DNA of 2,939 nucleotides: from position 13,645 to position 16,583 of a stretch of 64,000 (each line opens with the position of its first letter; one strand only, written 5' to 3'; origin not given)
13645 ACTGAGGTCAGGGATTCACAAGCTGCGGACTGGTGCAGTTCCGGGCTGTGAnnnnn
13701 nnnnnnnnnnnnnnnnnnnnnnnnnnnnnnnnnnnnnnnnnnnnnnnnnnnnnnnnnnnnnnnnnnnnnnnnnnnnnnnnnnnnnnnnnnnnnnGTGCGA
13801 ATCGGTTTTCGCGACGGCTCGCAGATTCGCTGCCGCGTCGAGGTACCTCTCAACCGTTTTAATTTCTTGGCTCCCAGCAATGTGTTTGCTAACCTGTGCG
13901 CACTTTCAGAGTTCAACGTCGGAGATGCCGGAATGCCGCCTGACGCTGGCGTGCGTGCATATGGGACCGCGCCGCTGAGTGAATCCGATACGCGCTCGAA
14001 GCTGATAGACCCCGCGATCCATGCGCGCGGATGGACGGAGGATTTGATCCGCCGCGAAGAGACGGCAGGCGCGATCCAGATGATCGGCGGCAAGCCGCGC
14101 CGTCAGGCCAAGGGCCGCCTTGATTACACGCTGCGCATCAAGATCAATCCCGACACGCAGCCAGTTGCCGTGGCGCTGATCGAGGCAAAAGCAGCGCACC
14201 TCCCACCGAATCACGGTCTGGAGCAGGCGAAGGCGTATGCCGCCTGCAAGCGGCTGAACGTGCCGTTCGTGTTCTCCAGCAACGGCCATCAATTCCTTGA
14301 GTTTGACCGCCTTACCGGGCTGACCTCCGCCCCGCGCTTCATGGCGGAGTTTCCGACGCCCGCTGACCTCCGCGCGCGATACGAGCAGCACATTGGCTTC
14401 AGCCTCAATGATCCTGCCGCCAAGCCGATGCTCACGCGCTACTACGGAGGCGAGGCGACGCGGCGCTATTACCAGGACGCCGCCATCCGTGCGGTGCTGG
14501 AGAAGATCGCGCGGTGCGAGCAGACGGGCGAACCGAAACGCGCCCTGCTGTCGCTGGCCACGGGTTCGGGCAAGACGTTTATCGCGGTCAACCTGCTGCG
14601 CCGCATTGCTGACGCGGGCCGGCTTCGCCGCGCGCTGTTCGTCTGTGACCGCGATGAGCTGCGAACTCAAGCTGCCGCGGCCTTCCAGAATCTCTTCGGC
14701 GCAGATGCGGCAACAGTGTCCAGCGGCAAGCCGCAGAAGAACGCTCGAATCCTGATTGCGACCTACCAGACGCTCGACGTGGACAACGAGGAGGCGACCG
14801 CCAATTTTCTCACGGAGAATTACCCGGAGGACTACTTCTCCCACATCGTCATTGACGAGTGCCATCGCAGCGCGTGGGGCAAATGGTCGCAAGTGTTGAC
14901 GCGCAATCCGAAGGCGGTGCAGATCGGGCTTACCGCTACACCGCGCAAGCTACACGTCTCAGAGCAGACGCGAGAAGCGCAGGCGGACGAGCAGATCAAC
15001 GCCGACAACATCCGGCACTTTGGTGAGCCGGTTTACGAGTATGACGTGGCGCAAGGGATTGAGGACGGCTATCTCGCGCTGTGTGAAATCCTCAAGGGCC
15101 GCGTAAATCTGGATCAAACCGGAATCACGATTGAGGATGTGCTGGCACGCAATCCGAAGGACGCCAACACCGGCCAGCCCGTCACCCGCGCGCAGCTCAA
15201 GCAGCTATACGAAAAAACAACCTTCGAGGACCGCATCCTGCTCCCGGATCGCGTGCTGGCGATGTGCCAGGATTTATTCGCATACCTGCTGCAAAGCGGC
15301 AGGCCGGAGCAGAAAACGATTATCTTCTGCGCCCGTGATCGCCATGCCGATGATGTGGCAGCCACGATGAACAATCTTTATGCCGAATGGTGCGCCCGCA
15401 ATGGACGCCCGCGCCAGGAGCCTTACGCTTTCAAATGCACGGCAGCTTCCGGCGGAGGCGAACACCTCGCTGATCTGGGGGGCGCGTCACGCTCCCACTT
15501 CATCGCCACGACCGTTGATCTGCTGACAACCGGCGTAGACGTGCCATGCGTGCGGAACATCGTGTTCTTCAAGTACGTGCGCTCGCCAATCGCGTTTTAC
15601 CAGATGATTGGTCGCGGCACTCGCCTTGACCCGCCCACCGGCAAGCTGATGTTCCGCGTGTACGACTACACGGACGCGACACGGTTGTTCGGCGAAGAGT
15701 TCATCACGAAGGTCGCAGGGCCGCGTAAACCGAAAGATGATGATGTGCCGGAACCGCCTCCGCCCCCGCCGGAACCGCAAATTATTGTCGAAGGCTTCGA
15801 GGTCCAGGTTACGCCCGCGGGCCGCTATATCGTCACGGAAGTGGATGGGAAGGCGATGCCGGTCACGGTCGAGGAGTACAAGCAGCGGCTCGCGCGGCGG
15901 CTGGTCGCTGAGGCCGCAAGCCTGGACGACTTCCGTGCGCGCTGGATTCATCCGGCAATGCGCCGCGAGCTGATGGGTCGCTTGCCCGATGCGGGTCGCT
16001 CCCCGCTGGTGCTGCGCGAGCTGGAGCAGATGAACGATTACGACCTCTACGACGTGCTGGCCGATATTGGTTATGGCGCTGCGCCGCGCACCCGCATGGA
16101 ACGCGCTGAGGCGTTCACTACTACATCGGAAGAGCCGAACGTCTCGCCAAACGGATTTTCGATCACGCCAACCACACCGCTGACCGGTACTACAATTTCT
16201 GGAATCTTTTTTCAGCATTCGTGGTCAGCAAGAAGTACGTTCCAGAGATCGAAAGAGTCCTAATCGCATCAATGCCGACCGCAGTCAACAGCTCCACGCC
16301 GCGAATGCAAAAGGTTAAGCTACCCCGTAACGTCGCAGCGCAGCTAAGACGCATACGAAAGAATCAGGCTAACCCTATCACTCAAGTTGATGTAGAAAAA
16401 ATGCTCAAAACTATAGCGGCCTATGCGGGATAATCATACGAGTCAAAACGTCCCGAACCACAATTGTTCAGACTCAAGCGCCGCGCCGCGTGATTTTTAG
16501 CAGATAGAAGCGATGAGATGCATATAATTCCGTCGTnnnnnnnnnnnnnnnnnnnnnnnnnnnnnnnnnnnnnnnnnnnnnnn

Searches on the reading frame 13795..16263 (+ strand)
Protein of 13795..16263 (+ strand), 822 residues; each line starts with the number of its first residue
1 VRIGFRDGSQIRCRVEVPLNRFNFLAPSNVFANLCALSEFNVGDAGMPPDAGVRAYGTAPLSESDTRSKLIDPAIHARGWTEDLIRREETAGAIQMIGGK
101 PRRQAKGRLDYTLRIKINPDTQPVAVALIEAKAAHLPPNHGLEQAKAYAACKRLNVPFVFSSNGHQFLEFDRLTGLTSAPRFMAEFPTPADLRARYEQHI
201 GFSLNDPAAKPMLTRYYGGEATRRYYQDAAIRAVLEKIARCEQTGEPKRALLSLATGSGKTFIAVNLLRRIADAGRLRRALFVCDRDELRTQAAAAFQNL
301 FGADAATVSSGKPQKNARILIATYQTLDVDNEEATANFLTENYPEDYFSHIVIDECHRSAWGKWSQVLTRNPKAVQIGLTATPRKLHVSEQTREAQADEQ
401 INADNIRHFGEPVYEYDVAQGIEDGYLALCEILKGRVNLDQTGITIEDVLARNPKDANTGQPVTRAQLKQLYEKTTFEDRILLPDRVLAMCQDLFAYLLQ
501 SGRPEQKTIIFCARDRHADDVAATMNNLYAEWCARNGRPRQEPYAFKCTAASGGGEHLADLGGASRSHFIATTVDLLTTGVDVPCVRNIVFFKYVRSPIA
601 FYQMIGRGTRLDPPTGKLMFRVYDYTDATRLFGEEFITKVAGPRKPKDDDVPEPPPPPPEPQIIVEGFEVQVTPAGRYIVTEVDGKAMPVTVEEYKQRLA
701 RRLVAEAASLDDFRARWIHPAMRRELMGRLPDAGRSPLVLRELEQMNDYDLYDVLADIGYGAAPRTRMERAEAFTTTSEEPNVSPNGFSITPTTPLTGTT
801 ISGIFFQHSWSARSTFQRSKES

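Call 3: search_protein_families(library=pfam, proteins=[window:13795-16263:+], max_evalue=0.01)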
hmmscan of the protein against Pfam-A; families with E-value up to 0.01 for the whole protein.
window:13795-16263:+ (822 aa): 6 families
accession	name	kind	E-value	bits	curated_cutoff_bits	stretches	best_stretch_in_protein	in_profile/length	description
PF04851.21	ResIII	-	3.9e-34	118.4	22.5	1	223-384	4-163/164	Type III restriction enzyme, res subunit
PF18766.7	SWI2_SNF2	-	1.2e-17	64.7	26.7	1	227-427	2-185/221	SWI2/SNF2 ATPase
PF00270.35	DEAD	-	3.1e-09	37.2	26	1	227-384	4-161/167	DEAD/DEAH box helicase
PF00271.37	Helicase_C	-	3.3e-06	27.8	23.5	1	499-611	10-109/110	Helicase conserved C-terminal domain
PF08463.15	EcoEI_R_C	-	9.8e-06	26.2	24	1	693-774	1-91/163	EcoEI R protein C-terminal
PF04313.20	HSDR_N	-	0.00016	22.1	25.1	0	104-174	123-194/198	Type I restriction enzyme R protein N terminus (HSDR_N)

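Call 4: search_protein_families(library=padloc, proteins=[window:13795-16263:+], max_evalue=0.01)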
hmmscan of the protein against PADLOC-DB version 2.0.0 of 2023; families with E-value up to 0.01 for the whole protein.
window:13795-16263:+ (822 aa): 15 families
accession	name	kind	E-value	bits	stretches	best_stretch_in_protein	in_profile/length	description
PDLC03049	REase_I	-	1e-88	296.3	2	60-635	8-548/807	Type I restriction enzyme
PDLC03047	REase_I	-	1.8e-37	126.7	1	62-636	198-733/1107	Type I restriction enzyme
PDLC03042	REase_I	-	3.7e-35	118.7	1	220-628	442-847/1170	Type I restriction enzyme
PDLC02707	PbeA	-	3.4e-18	63.6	1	221-625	251-629/672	PbeA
PDLC03048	REase_I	-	4.7e-14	49.5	1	224-425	242-442/976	Type I restriction enzyme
PDLC02704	PbeA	-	1.7e-13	48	1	222-625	254-643/682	PbeA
PDLC03659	mREase_IV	-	5.3e-13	45.7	1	232-389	224-377/945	Type IV methyl-directed restriction enzyme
PDLC03658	mREase_IV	-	3.4e-12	42.9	2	248-385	243-373/953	Type IV methyl-directed restriction enzyme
PDLC02703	PbeA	-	1.4e-08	31.8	1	247-468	261-480/626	PbeA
PDLC03045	REase_I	-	2.5e-08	30.4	1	224-427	259-463/995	Type I restriction enzyme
PDLC03050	REase_I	-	3.2e-08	31.6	1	665-774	33-137/219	Type I restriction enzyme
PDLC03041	REase_I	-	5.1e-08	29.4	1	219-384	308-486/1099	Type I restriction enzyme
PDLC02706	PbeA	-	1.4e-06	25.2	1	249-428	287-469/722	PbeA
PDLC03928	PsyrT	-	0.0002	17.8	1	570-627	296-351/689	-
PDLC03597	REase_MTase_IIG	-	0.0011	14.5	0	223-284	168-224/1646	Type IIG restriction enzyme-methyltransferase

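Call 6: search_protein_families(library=ncbifam, proteins=[window:13795-16263:+], max_evalue=0.1)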
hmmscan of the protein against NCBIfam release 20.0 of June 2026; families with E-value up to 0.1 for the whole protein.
window:13795-16263:+ (822 aa): 13 families
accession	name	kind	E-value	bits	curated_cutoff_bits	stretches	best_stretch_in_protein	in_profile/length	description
NF046051.1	restrict_EcoAI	equivalog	1.8e-131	440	550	1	61-774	1-693/768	EcoAI/FtnUII family type I restriction enzme subunit R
NF008521.0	PRK11448.1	equivalog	3.1e-59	201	729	1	56-627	226-816/1123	type I restriction-modification system endonuclease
NF053632.1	heli_RadD_YejH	equivalog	3.1e-19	68.7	720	2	224-437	4-204/573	DNA repair helicase RadD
TIGR00348.1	hsdR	subfamily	1.2e-16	60.4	284.55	1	223-517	243-531/674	HsdR family type I site-specific deoxyribonuclease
TIGR04095.1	dnd_restrict_1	equivalog_domain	6.7e-11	41.8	600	1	224-625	10-395/451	DNA phosphorothioation system restriction enzyme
NF010337.0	PRK13766.1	equivalog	7.8e-07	27.6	610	1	248-367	31-151/781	Hef nuclease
TIGR02689.1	ars_reduc_gluta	equivalog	0.0021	18.2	157.6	1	279-356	2-81/126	arsenate reductase, glutathione/glutaredoxin type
TIGR00614.1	recQ_fam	subfamily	0.0032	16.3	219.8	0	578-631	287-341/470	RecQ family ATP-dependent DNA helicase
NF008167.0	PRK10917.2-1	equivalog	0.0034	15.6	995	1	232-323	290-379/744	ATP-dependent DNA helicase RecG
NF045503.1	repair_heli_XPB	equivalog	0.0081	14.8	610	1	221-358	182-311/548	DNA repair helicase XPB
NF004067.0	PRK05580.1-4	equivalog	0.029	12.7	763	1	234-312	212-285/737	primosomal protein N'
NF008744.0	PRK11776.1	equivalog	0.036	12.6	524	0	255-300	49-95/460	ATP-dependent RNA helicase DbpA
NF003673.1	PRK05298.1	equivalog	0.092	11.1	743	0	227-304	14-81/653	excinuclease ABC subunit UvrB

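Call 23: find_homologous_proteins(query=window:13933-16263:+, max_evalue=1e-20)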
Query window:13933-16263:+ (776 aa): 6808 proteins with E <= 1e-20 among 8000 candidates; the best 120 are listed.
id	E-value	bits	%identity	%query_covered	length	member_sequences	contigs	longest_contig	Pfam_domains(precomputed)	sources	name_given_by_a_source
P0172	0.0e+0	1784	100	100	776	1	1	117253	PF00270.36,PF08463.16,PF18766.8,PF00271.38,PF04851.22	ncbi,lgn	ncbi:MAG: DEAD/DEAH box helicase family protein [Terriglobales bacterium]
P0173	0.0e+0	1461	85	95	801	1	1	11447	PF00270.36,PF08463.16,PF18766.8,PF00271.38,PF04851.22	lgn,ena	-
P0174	0.0e+0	1453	85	95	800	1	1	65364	PF00270.36,PF08463.16,PF18766.8,PF00271.38,PF04851.22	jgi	jgi:type I restriction enzyme R subunit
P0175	0.0e+0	1443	82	98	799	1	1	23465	PF00270.36,PF08463.16,PF18766.8,PF00271.38,PF04851.22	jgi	jgi:type I restriction enzyme R subunit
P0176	0.0e+0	1437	85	94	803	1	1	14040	PF00270.36,PF08463.16,PF18766.8,PF04851.22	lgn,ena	-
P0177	0.0e+0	1435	83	98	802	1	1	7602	PF00270.36,PF08463.16,PF04313.21,PF18766.8,PF04851.22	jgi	jgi:type I restriction enzyme R subunit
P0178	0.0e+0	1317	78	93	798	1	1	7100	PF00270.36,PF08463.16,PF18766.8,PF04851.22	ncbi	-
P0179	0.0e+0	1313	77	94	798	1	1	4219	PF00270.36,PF08463.16,PF04313.21,PF18766.8,PF00271.38,PF04851.22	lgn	-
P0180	0.0e+0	1302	76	95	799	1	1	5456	PF00270.36,PF08463.16,PF18766.8,PF00271.38,PF04851.22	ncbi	ncbi:MAG: DEAD/DEAH box helicase family protein [Candidatus Korobacteraceae bacterium]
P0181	0.0e+0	1298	76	94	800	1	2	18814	PF00270.36,PF08463.16,PF18766.8,PF00271.38,PF04851.22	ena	-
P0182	0.0e+0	1297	77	93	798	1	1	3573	PF00270.36,PF08463.16,PF18766.8,PF00271.38,PF04851.22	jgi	jgi:type I restriction enzyme R subunit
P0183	0.0e+0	1294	77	95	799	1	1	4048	PF00270.36,PF08463.16,PF18766.8,PF00271.38,PF04851.22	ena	-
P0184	0.0e+0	1288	76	93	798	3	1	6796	PF00270.36,PF08463.16,PF18766.8,PF00271.38,PF04851.22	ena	-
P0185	0.0e+0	1287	77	92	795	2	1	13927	PF00270.36,PF08463.16,PF18766.8,PF00271.38,PF04851.22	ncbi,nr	ncbi:MAG TPA: DEAD/DEAH box helicase family protein [Candidatus Angelobacter sp.]|nr:DEAD/DEAH box h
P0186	0.0e+0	1281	77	92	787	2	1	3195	PF00270.36,PF08463.16,PF18766.8,PF04851.22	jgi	jgi:type I restriction enzyme R subunit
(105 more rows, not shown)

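Call 25: find_encoding_contigs(protein=P0174, flank=8000, max_places=3)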
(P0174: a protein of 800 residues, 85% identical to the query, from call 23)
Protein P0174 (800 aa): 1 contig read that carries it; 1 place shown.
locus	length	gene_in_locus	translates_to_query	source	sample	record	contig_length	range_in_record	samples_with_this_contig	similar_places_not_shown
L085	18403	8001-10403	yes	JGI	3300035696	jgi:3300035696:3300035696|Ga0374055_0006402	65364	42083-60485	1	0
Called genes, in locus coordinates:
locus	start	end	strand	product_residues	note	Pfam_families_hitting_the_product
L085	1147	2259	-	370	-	PF00089:Trypsin, PF13365:Trypsin_2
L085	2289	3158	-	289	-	-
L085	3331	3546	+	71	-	PF13560:HTH_31, PF12844:HTH_19, PF13443:HTH_26 (weak), PF01381:HTH_3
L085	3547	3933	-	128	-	-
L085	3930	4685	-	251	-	-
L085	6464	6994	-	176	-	PF18478:PIN_10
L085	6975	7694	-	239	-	PF21321:HTH_66, PF04255:DUF433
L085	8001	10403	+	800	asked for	PF04851:ResIII, PF00270:DEAD, PF18766:SWI2_SNF2, PF00271:Helicase_C (faint), PF08463:EcoEI_R_C (weak)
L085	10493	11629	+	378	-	PF01420:Methylase_S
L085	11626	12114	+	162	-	PF22522:DUF6998 (weak)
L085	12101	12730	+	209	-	-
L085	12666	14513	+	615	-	PF12161:HsdM_N, PF02384:N6_Mtase, PF07669:Eco57I (weak)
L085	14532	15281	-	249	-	-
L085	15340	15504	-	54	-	-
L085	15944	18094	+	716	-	PF02384:N6_Mtase, PF12950:TaqI_C (weak)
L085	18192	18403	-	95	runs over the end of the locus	PF02265:S1-P1_nuclease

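Call 26: find_encoding_contigs(protein=P0175, flank=8000, max_places=3)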
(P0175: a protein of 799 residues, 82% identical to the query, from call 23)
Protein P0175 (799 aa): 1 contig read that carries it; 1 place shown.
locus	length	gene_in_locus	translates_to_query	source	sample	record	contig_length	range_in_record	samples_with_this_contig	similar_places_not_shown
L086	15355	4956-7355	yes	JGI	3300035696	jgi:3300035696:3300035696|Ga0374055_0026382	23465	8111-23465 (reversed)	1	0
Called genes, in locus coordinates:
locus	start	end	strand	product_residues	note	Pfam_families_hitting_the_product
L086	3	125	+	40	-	?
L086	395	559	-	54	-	-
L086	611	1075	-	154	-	PF13560:HTH_31, PF01381:HTH_3 (weak)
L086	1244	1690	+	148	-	-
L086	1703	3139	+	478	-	-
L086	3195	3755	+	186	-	PF22769:DCD, PF00692:dUTPase (weak)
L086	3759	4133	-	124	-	-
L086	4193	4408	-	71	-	PF01402:RHH_1 (weak)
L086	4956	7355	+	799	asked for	PF04851:ResIII, PF00270:DEAD, PF18766:SWI2_SNF2, PF08463:EcoEI_R_C (faint), PF00271:Helicase_C (weak)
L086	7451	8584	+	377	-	PF01420:Methylase_S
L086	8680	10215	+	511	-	PF12161:HsdM_N, PF02384:N6_Mtase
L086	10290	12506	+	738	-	PF02384:N6_Mtase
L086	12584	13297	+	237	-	-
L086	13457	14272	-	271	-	-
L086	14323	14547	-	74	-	PF13744:HTH_37 (weak), PF13560:HTH_31, PF12844:HTH_19 (weak), PF01381:HTH_3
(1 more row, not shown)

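Call 27: find_encoding_contigs(protein=P0173, flank=8000, max_places=3)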
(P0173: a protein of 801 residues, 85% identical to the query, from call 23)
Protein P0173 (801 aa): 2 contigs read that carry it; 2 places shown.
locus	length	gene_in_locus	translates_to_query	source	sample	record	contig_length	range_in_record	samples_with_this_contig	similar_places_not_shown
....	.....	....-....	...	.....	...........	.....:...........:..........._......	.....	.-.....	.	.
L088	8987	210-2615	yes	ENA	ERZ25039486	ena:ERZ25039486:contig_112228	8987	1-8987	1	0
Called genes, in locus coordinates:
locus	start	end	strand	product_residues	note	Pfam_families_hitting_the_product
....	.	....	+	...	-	?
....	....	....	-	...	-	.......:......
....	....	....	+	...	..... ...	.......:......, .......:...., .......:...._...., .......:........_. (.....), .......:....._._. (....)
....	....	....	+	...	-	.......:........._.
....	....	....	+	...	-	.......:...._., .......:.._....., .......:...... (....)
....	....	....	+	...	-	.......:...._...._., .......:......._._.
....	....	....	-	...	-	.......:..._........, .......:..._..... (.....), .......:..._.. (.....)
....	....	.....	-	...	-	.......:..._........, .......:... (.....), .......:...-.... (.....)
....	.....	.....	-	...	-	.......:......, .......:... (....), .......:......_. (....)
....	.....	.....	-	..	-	?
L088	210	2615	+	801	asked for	PF04851:ResIII, PF00270:DEAD, PF18766:SWI2_SNF2, PF00271:Helicase_C (faint), PF08463:EcoEI_R_C (weak)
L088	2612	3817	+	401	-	PF01420:Methylase_S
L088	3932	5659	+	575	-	PF12161:HsdM_N, PF02384:N6_Mtase, PF07669:Eco57I (weak)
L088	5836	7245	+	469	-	PF04326:SLFN_AlbA_2, PF13749:HATPase_c_4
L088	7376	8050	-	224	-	PF00977:His_biosynth, PF00290:Trp_syntA (faint), PF01180:DHO_dh (faint)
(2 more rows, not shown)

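Call 80: find_encoding_contigs(protein=P0172, flank=10000, max_places=4)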
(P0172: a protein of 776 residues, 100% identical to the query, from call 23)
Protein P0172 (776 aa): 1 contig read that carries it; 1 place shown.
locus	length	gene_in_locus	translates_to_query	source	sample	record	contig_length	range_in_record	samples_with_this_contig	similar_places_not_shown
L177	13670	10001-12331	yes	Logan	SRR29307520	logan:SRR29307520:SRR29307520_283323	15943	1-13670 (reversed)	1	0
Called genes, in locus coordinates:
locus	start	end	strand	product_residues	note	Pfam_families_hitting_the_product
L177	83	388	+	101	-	-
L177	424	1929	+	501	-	PF13148:DUF3987 (weak)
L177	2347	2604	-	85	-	-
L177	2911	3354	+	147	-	-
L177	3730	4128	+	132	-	-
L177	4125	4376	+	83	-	-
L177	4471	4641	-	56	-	-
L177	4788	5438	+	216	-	-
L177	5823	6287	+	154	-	-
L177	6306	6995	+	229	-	-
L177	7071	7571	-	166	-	-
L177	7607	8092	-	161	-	-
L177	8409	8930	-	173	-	-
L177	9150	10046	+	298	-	PF00078:RVT_1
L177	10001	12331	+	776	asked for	PF00270:DEAD, PF04851:ResIII, PF18766:SWI2_SNF2, PF00271:Helicase_C (faint), PF08463:EcoEI_R_C (weak)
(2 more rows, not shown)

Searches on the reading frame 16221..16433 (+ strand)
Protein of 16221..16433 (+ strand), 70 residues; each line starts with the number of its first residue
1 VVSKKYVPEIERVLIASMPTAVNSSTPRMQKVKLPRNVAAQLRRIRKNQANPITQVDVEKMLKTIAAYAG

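Call 3: search_protein_families(library=pfam, proteins=[window:16221-16433:+], max_evalue=0.01)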
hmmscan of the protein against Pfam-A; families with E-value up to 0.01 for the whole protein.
window:16221-16433:+ (70 aa): 0 families

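Call 4: search_protein_families(library=padloc, proteins=[window:16221-16433:+], max_evalue=0.01)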
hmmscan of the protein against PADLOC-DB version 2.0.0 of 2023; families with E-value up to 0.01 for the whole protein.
window:16221-16433:+ (70 aa): 0 families

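Call 6: search_protein_families(library=ncbifam, proteins=[window:16221-16433:+], max_evalue=0.1)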
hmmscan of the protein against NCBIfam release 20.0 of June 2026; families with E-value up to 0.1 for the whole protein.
window:16221-16433:+ (70 aa): 1 family
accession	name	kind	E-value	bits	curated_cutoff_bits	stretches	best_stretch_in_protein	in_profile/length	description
TIGR00722.1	ttdA_fumA_fumB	subfamily_domain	0.047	12.9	100.65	1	28-66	10-48/273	hydrolyase, tartrate alpha subunit/fumarate domain protein, Fe-S type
